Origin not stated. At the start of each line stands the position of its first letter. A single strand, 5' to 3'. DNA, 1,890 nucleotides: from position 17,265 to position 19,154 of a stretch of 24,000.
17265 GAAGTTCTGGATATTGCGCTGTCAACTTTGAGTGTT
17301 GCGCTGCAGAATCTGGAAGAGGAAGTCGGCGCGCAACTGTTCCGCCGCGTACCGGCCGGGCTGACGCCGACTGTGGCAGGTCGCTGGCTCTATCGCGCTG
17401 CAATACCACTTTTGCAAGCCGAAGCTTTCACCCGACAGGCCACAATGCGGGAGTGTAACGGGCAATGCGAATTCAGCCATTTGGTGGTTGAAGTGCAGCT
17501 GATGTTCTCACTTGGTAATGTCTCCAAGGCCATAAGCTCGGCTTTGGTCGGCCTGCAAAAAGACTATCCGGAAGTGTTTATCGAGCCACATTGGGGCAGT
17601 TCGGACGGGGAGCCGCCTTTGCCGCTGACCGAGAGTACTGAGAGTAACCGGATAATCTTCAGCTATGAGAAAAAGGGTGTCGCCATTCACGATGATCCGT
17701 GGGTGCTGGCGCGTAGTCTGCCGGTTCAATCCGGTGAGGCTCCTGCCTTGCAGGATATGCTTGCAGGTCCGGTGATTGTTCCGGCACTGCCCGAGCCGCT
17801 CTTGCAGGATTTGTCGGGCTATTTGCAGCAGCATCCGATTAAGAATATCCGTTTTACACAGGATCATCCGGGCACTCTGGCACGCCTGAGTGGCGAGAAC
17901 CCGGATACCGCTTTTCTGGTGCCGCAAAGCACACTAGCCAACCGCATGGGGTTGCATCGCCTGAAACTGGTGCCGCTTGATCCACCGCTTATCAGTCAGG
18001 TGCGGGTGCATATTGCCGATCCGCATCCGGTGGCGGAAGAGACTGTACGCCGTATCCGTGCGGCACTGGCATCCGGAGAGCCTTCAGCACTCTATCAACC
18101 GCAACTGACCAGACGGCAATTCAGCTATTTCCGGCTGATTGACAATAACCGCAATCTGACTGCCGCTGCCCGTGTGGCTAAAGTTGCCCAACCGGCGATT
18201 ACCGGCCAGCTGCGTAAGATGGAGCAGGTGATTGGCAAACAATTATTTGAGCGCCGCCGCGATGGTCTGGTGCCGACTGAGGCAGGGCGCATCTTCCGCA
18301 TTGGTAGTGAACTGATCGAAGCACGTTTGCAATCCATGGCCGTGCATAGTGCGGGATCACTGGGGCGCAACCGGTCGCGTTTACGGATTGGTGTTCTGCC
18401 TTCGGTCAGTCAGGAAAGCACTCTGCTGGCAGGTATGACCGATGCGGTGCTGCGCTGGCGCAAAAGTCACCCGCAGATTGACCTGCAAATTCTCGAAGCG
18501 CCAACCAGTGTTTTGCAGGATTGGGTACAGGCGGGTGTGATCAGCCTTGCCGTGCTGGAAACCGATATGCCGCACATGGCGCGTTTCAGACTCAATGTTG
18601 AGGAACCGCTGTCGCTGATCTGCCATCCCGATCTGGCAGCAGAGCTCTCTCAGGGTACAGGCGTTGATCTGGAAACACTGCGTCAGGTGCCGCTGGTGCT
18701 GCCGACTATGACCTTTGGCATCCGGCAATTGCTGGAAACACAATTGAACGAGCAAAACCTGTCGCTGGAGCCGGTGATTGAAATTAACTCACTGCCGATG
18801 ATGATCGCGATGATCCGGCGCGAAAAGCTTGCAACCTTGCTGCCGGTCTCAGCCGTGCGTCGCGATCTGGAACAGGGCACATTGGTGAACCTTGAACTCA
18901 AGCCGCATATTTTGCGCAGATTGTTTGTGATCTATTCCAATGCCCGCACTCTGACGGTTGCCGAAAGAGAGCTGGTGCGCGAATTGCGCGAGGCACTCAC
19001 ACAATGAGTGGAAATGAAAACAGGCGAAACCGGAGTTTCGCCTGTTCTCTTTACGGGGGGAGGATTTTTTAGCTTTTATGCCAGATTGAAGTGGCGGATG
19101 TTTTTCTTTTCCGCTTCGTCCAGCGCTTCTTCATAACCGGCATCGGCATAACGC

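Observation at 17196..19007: Covalently fused tandem LysR-type regulator (two HTH and two effector domains, ~603 aa)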

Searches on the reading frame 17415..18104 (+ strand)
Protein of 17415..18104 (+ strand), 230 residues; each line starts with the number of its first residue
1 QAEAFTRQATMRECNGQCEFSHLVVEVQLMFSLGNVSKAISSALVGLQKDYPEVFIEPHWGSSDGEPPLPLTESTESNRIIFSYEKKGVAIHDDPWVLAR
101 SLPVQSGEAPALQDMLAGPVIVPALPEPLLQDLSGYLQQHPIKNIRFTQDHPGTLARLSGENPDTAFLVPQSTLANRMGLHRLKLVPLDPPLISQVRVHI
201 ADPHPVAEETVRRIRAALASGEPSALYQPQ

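Call 5: search_protein_families(library=pfam, proteins=[window:17415-18104:+], max_evalue=10)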
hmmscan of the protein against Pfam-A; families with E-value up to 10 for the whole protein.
seq(230 aa): 0 families

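Call 26: search_protein_representatives(protein=window:17418-18104:+)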
Query: 229 residues. Proteins with E-value up to 0.001 (for the whole library): 58; up to 1e-10: 26; up to 1e-30: 2. The best 58 are listed.
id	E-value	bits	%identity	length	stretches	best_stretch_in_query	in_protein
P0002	3.1e-70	252.5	54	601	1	2-229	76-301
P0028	6.5e-42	159.8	39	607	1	1-228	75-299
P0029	1.8e-30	122.4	34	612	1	1-229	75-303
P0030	4.8e-25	104.7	35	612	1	18-228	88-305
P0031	2.3e-24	102.5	35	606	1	16-201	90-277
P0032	6.2e-24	101.0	30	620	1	7-221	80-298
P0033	2.3e-22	95.9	37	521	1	22-202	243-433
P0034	5.3e-22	94.7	30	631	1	15-219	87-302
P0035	2.4e-21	92.6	33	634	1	18-228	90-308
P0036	3.8e-21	91.9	33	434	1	13-222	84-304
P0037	4.9e-19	85.0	36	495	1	29-224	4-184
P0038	1.6e-18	83.3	33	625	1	21-228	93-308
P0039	4.1e-16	75.5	35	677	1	20-220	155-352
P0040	4.5e-16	75.3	35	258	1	92-218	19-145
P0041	6.4e-16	74.8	39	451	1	93-222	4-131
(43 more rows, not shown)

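Call 32: search_solved_structures(query=A2, max_evalue=10, show_alignments=2)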
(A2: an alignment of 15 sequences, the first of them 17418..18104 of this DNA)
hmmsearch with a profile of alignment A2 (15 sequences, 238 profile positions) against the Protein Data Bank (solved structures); distinct sequences matched with E-value up to 10: 0.
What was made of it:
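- Tried and rejected: A family profile of CTD1 against all PDB sequences at E<=10: no hit (call 32).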

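Call 44: predict_structure(alignment_id=A2)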
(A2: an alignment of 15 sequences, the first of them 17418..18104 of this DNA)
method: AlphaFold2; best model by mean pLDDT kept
length: 229 residues; sequences in the alignment: 15
mean_pLDDT: 82.6   pTM: 0.78
mean pLDDT of the five models: 82.6, 82.0, 81.9, 79.8, 79.6
residues with pLDDT >= 90: 106; 70-90: 70; 50-70: 44; < 50: 9
segments of 3 or more residues with pLDDT < 50: 71-74, 226-229
pLDDT, mean of each block of 10 residues (from residue 1): 69 65 83 77 91 87 55 67 92 93 76 94 92 97 93 84 92 67 92 95 93 90 52
secondary structure, 60 per line:
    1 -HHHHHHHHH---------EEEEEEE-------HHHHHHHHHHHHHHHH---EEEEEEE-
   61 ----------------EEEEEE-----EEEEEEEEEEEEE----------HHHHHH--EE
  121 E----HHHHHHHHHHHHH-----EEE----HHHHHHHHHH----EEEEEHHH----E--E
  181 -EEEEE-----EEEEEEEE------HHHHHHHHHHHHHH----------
elements in order: H2-10 E20-26 H34-49 E53-59 E77-82 E88-100 H111-116 E119-121 H126-138 E144-146 H151-160 E165-169 E182-186 E192-199 H206-219

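Call 46: fold_search(model_id=the predicted structure, library=pdb)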
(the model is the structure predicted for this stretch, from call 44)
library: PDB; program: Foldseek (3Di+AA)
matches with E <= 10: 1323; with E <= 0.001: 424
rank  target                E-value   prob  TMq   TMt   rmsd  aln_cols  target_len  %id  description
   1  5zzo_F                1.3e-08  1.00  0.51  0.56   6.3       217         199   12  Crystal structure of CcpE regulatory domain in complex with citrate from Staphyloccocus aureus (released 2018-06-20)
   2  7xbe                  1.5e-08  1.00  0.50  0.56   6.2       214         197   11  co-crystal structure of CcpE-RD with citrate (released 2023-03-29)
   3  5z7h_B                2.3e-08  1.00  0.51  0.57   5.8       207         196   12  Crystal structure of CcpE regulatory domain in citrate-bound form from Staphyloccocus aureus (released 2018-02-28)
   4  3oxn_D                4.2e-08  1.00  0.54  0.57   5.6       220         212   14  The crystal structure of a putative transcriptional regulator from Vibrio parahaemolyticus (released 2010-10-13)
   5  4x6g_F                4.5e-08  1.00  0.57  0.46   8.7       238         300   12  Full-length OxyR C199D from pseudomonas aeruginosa (released 2015-04-29)
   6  5z7h_A                4.5e-08  1.00  0.49  0.56   6.4       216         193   12  Crystal structure of CcpE regulatory domain in citrate-bound form from Staphyloccocus aureus (released 2018-02-28)
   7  5z7h_E                5.1e-08  1.00  0.49  0.56   5.9       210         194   12  Crystal structure of CcpE regulatory domain in citrate-bound form from Staphyloccocus aureus (released 2018-02-28)
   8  7d98_P                5.4e-08  1.00  0.54  0.46   6.1       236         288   14  Crystal structure of full-length CbnR complexed with the target DNA complex (released 2021-03-10)
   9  4x6g_D                6.9e-08  1.00  0.56  0.45   9.0       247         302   11  Full-length OxyR C199D from pseudomonas aeruginosa (released 2015-04-29)
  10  5zzo_A                7.3e-08  1.00  0.50  0.57   6.8       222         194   13  Crystal structure of CcpE regulatory domain in complex with citrate from Staphyloccocus aureus (released 2018-06-20)
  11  2f6p_A                7.8e-08  1.00  0.59  0.61   5.3       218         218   16  BenM effector binding domain- SeMet derivative (released 2006-10-31)
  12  3hfu_C                8.3e-08  1.00  0.55  0.61   5.6       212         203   14  Crystal structure of the ligand binding domain of E. coli CynR with its specific effector azide (released 2009-06-09)
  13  1ixc_A                8.3e-08  1.00  0.58  0.48   5.5       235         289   15  Crystal structure of CbnR, a LysR family transcriptional regulator (released 2003-06-18)
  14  4qba_B                8.3e-08  1.00  0.51  0.57   6.0       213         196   13  Crystal structure of the effector-binding domain of S. aureus CcpE (released 2014-11-19)
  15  5zzo_C                8.3e-08  1.00  0.50  0.56   6.7       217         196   12  Crystal structure of CcpE regulatory domain in complex with citrate from Staphyloccocus aureus (released 2018-06-20)
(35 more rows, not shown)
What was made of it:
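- Checked: An AF2 model of that segment (pLDDT 82.6, pTM 0.78; call 44) does match LTTR effector-binding domains (CcpE, BenM, CynR, CbnR, OxyR) at E~1e-8 and TM 0.5-0.65 (call 46).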

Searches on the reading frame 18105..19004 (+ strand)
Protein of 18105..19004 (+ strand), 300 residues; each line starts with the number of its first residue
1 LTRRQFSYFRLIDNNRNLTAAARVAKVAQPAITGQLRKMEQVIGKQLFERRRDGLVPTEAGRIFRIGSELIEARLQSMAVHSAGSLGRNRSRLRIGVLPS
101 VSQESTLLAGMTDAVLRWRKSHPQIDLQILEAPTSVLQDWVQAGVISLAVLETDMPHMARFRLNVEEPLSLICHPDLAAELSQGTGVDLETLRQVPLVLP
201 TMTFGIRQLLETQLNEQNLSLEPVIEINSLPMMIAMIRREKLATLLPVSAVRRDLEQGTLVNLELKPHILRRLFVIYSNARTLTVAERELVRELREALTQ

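Call 5: search_protein_families(library=pfam, proteins=[window:18105-19004:+], max_evalue=10)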
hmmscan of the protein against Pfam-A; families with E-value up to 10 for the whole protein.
window:18105-19004:+ (300 aa): 3 families
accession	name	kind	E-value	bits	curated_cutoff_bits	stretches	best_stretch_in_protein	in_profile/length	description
PF03466.25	LysR_substrate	-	3.4e-29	102.2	28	1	88-298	3-208/209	LysR substrate binding domain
PF00126.33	HTH_1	-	8.4e-15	54.9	26.6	1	4-62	2-60/60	Bacterial regulatory helix-turn-helix protein, lysR family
PF01047.28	MarR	-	0.022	15.1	24.6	1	1-41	1-43/59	MarR family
